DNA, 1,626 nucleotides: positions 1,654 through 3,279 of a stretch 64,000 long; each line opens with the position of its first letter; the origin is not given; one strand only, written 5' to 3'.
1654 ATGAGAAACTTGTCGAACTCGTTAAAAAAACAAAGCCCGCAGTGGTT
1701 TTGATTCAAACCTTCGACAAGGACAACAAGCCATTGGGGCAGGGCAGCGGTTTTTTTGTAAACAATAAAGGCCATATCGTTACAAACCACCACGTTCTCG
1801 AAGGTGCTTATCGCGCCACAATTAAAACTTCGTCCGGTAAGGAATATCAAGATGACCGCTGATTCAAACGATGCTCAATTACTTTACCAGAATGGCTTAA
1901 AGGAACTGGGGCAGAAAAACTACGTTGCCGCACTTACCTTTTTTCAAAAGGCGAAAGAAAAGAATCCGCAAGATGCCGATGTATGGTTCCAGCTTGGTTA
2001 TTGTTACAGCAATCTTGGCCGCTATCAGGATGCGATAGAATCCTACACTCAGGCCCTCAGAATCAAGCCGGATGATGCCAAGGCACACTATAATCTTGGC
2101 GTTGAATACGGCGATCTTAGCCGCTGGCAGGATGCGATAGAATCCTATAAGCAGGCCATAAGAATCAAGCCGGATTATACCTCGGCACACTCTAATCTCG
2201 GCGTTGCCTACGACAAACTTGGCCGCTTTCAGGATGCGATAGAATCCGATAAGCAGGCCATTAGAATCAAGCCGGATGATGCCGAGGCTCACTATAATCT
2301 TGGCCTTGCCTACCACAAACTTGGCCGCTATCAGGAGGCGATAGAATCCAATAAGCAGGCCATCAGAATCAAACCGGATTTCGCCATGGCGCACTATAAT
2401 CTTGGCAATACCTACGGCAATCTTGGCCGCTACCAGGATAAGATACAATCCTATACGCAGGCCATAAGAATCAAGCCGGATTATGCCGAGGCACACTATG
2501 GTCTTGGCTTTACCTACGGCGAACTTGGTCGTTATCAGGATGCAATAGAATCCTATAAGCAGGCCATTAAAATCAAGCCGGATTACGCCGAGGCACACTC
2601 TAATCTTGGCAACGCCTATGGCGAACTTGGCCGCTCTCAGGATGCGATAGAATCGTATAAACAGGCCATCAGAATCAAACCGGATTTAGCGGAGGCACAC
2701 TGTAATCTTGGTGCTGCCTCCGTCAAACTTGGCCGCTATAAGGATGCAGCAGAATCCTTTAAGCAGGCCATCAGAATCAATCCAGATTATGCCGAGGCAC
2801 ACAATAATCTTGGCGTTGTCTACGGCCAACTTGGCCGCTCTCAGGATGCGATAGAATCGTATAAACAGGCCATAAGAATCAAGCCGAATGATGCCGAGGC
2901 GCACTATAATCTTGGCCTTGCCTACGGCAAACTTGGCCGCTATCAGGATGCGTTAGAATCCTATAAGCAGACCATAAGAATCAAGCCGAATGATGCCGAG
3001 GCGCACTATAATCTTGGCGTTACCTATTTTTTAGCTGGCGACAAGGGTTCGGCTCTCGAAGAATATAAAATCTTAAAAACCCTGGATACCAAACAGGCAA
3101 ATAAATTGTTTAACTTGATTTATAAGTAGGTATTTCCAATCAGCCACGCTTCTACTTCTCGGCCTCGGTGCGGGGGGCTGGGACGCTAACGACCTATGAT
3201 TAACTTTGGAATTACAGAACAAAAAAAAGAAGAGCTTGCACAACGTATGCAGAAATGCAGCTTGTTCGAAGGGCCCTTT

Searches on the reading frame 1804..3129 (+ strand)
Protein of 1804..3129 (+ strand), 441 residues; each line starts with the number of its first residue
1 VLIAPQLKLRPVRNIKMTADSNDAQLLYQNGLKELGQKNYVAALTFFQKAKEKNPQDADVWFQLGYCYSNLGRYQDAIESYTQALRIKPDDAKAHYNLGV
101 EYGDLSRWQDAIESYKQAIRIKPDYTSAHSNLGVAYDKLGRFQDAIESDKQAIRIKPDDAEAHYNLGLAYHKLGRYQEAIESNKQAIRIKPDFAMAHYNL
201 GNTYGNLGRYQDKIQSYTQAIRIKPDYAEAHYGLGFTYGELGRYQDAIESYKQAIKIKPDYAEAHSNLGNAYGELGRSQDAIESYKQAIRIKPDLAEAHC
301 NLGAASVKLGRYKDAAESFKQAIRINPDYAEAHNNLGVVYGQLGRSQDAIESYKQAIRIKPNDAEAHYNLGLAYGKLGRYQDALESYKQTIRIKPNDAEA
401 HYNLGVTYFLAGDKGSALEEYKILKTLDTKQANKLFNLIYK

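Call 60: search_protein_families(library=pfam, proteins=[window:1804-3129:+], max_evalue=0.00001)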
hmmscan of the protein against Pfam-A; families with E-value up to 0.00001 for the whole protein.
window:1804-3129:+ (441 aa): 43 families (the best 25 are shown)
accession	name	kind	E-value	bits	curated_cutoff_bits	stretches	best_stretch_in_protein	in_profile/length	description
PF13414.12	TPR_11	-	1.2e-123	403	26.8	10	240-276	6-42/42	TPR repeat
PF00515.34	TPR_1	-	3e-117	378.6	27.8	10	160-193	1-34/34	Tetratricopeptide repeat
PF07719.23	TPR_2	-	1.7e-96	308.9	27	8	58-91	1-34/34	Tetratricopeptide repeat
PF13431.12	TPR_17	-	1.2e-85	275.2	24.4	6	46-79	1-34/34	Tetratricopeptide repeat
PF13181.12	TPR_8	-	7.5e-85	272.4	25.7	7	58-91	1-34/34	Tetratricopeptide repeat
PF13432.12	TPR_16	-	1.5e-69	230.3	32.7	6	305-364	6-65/65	Tetratricopeptide repeat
PF13424.12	TPR_12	-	1.9e-63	211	30.1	6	294-360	1-75/77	Tetratricopeptide repeat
PF14559.12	TPR_19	-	6.8e-56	186.9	25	5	35-95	2-62/68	Tetratricopeptide repeat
PF13176.12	TPR_7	-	1.8e-55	180.7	27.9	1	61-92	2-33/36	Tetratricopeptide repeat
PF13428.12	TPR_14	-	8.1e-40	131.6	23.5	0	60-99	3-42/44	Tetratricopeptide repeat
PF13371.12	TPR_9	-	8.8e-37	125.4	35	1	340-401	5-66/73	Tetratricopeptide repeat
PF13374.12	TPR_10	-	9.4e-36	121.2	27.5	0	369-393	7-31/42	Tetratricopeptide repeat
PF13174.12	TPR_6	-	6.4e-34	114.7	26.3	0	59-86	1-28/33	Tetratricopeptide repeat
PF23914.1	TPR_CcmH_CycH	-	1.3e-28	100.3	42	1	53-148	45-143/158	Cytochrome c-type biogenesis protein H TPR domain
PF14561.12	TPR_20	-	2.1e-24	86.1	25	0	146-182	8-44/90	Tetratricopeptide repeat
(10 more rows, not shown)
